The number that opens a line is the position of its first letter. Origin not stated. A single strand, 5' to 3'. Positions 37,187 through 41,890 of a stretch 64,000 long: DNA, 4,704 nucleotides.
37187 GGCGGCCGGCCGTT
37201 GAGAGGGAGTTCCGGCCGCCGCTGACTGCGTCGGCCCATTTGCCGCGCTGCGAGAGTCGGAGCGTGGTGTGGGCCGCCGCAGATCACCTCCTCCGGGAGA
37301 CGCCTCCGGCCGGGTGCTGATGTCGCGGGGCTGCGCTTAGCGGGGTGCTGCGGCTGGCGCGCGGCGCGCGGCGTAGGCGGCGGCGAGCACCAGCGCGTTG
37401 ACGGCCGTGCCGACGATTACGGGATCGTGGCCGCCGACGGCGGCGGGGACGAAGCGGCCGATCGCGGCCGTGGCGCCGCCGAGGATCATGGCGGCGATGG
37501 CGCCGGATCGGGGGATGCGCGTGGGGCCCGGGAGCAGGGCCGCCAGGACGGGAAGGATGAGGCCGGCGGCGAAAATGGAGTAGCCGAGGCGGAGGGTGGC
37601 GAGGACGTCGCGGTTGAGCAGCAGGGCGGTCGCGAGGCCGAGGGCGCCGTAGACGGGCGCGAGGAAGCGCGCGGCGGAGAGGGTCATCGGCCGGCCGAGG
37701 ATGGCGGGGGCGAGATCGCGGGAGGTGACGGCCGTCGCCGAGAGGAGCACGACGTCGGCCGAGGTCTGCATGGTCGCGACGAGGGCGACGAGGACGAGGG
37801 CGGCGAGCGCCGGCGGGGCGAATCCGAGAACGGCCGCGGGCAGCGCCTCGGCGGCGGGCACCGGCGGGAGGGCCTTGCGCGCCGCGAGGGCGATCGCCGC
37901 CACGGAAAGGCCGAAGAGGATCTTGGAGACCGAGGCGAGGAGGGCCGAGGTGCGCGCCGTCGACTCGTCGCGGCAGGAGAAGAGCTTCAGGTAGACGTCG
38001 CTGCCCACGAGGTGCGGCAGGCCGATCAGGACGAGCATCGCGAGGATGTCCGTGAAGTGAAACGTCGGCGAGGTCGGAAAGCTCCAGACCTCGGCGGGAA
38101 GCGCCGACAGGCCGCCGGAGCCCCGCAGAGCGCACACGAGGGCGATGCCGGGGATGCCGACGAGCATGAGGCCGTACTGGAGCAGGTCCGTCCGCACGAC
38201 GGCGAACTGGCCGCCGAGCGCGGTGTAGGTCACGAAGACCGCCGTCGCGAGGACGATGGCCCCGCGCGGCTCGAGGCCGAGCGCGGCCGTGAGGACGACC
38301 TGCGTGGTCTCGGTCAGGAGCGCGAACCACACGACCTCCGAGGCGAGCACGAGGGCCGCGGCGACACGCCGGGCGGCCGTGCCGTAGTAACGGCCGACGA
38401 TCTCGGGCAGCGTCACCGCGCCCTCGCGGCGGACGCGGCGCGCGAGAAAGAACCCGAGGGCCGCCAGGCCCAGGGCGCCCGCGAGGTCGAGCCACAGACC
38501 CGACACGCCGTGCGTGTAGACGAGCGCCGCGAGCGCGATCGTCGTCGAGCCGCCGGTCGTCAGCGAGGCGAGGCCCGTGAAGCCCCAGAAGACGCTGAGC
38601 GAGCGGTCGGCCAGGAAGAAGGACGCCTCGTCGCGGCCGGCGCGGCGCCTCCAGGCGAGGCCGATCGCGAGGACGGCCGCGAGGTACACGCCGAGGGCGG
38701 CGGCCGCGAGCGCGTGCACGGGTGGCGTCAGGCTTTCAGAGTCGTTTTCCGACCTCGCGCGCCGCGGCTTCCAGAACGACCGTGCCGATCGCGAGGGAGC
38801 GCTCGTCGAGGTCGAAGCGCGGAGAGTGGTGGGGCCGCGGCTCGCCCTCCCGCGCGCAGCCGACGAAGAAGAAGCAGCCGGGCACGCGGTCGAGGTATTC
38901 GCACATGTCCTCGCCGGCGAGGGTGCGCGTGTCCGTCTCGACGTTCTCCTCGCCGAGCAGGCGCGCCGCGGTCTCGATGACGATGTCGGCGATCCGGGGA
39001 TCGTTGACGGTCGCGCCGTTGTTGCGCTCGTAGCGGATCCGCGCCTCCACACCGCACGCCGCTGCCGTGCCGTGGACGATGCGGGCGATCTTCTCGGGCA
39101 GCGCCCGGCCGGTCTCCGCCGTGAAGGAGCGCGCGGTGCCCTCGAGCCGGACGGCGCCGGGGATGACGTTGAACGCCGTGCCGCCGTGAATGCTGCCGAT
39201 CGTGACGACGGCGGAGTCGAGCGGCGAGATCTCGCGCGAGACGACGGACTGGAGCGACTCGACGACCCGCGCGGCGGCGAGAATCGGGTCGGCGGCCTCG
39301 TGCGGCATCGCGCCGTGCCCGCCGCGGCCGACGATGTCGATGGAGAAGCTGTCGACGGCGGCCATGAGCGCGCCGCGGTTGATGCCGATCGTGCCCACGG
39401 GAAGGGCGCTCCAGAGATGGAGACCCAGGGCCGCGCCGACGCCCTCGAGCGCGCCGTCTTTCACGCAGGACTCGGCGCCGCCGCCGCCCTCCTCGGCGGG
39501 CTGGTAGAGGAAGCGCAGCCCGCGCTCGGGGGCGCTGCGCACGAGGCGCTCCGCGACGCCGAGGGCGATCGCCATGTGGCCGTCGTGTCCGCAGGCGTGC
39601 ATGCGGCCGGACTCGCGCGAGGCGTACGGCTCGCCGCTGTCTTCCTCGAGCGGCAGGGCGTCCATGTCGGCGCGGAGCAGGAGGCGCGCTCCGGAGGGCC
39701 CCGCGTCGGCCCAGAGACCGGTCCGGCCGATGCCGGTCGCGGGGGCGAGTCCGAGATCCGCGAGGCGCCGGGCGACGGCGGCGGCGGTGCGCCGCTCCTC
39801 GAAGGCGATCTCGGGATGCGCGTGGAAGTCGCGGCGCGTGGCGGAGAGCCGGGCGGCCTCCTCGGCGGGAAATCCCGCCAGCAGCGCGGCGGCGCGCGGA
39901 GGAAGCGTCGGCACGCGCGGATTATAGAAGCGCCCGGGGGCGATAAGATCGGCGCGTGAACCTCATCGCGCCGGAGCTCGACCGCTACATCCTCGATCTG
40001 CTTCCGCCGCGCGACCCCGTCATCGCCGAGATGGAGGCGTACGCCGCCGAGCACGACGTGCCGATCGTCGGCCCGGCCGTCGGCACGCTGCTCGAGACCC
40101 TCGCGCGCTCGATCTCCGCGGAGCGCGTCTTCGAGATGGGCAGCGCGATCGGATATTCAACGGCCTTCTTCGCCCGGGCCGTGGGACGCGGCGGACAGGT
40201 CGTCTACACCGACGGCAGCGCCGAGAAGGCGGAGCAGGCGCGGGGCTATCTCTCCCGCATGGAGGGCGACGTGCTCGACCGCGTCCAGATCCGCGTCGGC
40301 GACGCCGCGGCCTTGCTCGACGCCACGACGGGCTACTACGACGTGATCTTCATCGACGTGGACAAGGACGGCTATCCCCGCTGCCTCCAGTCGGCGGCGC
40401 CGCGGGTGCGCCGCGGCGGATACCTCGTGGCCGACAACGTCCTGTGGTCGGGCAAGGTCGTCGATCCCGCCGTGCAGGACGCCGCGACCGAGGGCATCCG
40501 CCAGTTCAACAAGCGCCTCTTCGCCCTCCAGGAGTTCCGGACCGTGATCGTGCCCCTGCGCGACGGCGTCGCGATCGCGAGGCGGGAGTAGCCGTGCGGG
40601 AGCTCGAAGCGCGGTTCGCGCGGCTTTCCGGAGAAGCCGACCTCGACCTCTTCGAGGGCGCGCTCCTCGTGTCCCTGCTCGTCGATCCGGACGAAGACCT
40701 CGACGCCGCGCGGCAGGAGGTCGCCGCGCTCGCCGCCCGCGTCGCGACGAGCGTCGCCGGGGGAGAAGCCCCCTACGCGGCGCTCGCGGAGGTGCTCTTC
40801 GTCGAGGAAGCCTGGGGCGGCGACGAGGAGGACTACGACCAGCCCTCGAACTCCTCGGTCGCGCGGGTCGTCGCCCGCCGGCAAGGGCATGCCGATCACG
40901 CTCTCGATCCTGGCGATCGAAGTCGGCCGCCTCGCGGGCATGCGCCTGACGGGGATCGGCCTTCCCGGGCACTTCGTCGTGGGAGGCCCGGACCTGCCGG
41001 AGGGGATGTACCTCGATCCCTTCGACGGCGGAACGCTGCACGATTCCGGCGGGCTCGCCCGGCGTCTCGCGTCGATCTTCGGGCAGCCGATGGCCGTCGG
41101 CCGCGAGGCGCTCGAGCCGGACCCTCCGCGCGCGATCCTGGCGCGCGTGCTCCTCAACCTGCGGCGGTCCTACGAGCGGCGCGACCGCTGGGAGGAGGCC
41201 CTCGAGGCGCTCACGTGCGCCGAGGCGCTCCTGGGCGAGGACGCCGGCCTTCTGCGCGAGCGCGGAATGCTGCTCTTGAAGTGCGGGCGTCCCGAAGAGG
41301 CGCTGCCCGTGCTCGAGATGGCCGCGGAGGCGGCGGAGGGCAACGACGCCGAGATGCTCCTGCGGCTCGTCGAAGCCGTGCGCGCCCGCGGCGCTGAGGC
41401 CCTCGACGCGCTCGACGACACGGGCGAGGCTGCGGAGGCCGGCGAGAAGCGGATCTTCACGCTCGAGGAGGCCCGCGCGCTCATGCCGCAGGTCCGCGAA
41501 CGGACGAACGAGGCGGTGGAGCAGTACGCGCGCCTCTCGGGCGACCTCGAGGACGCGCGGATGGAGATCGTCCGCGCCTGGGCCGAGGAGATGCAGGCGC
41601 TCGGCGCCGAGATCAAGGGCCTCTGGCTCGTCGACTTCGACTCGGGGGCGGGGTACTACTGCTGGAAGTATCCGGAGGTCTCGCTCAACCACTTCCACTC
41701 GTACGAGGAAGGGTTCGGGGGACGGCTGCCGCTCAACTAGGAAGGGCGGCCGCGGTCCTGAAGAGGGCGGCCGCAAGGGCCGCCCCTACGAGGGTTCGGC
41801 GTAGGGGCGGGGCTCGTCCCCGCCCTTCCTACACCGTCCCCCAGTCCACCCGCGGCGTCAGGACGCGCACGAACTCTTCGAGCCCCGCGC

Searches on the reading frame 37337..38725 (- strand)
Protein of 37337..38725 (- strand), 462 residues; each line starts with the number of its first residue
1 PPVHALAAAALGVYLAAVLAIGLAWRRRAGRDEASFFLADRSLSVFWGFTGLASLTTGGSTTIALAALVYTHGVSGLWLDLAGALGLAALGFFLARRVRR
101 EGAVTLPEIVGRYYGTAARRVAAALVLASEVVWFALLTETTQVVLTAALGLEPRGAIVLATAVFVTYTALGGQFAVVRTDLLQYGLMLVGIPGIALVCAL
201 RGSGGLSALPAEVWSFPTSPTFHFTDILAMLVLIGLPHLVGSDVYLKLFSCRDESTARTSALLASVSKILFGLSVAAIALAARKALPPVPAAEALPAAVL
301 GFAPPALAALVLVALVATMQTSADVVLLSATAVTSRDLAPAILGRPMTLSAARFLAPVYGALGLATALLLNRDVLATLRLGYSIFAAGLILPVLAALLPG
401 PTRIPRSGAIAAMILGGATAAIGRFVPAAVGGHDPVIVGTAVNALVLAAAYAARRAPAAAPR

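Call 13: find_related_loci(query=window:37337-38725:-, collection=genome_contigs, flank=10000)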
Query window:37337-38725:- (462 aa) in genome_contigs; peptide patterns used: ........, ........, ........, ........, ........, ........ (x = any residue, [..] = any of these).
259 stretches matched a pattern; 64 encode a relative of the query (tblastn E <= 1e-3); 64 distinct loci.
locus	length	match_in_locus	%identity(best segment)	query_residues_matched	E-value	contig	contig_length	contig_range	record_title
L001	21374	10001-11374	81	3-461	0e+0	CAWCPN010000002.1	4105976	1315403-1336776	MAG: uncultured Acidobacteriota bacterium isolate MFD04944.bin.1.75 genome assembly, contig: contig_2100, whole genome s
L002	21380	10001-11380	79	3-462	0e+0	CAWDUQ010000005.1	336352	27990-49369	MAG: uncultured Acidobacteriota bacterium isolate MFD05442.bin.1.363 genome assembly, contig: contig_20888, whole genome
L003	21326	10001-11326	83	20-461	0e+0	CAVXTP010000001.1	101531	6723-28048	MAG: uncultured Acidobacteriota bacterium isolate MFD05942.bin.1.319 genome assembly, contig: contig_10867, whole genome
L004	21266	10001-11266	83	21-440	0e+0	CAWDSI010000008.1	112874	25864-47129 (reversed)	MAG: uncultured Acidobacteriota bacterium isolate MFD00392.bin.2.245 genome assembly, contig: contig_20147, whole genome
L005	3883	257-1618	77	2-455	0e+0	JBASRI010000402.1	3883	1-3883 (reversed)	MAG: Thermoanaerobaculia bacterium isolate MFD13520_ilm_asm_bin14 k127_78776, whole genome shotgun sequence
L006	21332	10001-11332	76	14-455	0e+0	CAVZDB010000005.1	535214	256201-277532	MAG: uncultured Acidobacteriota bacterium isolate MFD00822.bin.2.48 genome assembly, contig: contig_58655, whole genome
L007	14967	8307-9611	84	6-440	0e+0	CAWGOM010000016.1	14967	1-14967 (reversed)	MAG: uncultured Acidobacteriota bacterium isolate MFD09730.bin.2.99 genome assembly, contig: contig_84342, whole genome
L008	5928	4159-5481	77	1-440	0e+0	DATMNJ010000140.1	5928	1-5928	MAG TPA_asm: Thermoanaerobaculia bacterium isolate SMAG_U12847 k141_3636821, whole genome shotgun sequence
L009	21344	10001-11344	76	1-447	0e+0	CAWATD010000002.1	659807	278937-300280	MAG: uncultured Acidobacteriota bacterium isolate MFD02134.bin.2.124 genome assembly, contig: contig_1443, whole genome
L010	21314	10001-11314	81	3-440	0e+0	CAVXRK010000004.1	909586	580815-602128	MAG: uncultured Acidobacteriota bacterium isolate MFD00822.bin.1.237 genome assembly, contig: contig_29326, whole genome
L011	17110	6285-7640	76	10-461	0e+0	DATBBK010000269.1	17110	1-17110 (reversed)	MAG TPA_asm: Thermoanaerobaculia bacterium isolate SMAG_U5757 k141_3145345, whole genome shotgun sequence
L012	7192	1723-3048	76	10-451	0e+0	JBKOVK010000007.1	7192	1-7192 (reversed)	MAG: Acidobacteriota bacterium isolate GM_EKS_MAG_00046 GM_EKS_000000875396, whole genome shotgun sequence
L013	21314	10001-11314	82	3-440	2e-180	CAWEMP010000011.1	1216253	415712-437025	MAG: uncultured Acidobacteriota bacterium isolate MFD02809.bin.2.249 genome assembly, contig: contig_25484, whole genome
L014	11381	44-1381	78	10-455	2e-179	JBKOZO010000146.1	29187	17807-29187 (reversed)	MAG: Acidobacteriota bacterium isolate GB_HAYS_MAG_00032 GB_HAYS_000000237013, whole genome shotgun sequence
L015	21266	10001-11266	83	21-440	1e-177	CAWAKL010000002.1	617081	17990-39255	MAG: uncultured Acidobacteriota bacterium isolate MFD02360.bin.3.432 genome assembly, contig: contig_1660, whole genome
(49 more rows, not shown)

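Call 95: search_protein_families(library=pfam, proteins=[window:37337-38719:-], max_evalue=0.001)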
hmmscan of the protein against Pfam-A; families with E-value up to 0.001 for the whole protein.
window:37337-38719:- (460 aa): 1 family
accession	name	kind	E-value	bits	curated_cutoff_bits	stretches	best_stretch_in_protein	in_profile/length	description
PF00474.23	SSF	-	2.6e-14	53.4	22.8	1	34-414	1-406/406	Sodium:solute symporter family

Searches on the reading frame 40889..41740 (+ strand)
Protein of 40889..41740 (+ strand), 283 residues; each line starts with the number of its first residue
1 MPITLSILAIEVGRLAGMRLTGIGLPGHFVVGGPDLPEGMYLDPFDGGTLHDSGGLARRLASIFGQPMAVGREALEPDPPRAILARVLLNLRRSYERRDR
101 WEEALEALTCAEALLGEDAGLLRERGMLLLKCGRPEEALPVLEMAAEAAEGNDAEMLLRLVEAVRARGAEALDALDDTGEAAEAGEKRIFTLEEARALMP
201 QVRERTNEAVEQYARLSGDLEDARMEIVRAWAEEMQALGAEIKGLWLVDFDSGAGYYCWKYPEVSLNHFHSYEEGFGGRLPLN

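Call 52: find_encoding_contigs(protein=window:40889-41740:+, flank=10000, max_places=10)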
Protein window:40889-41740:+ (283 aa): no gene with exactly this product is on record in the collection.
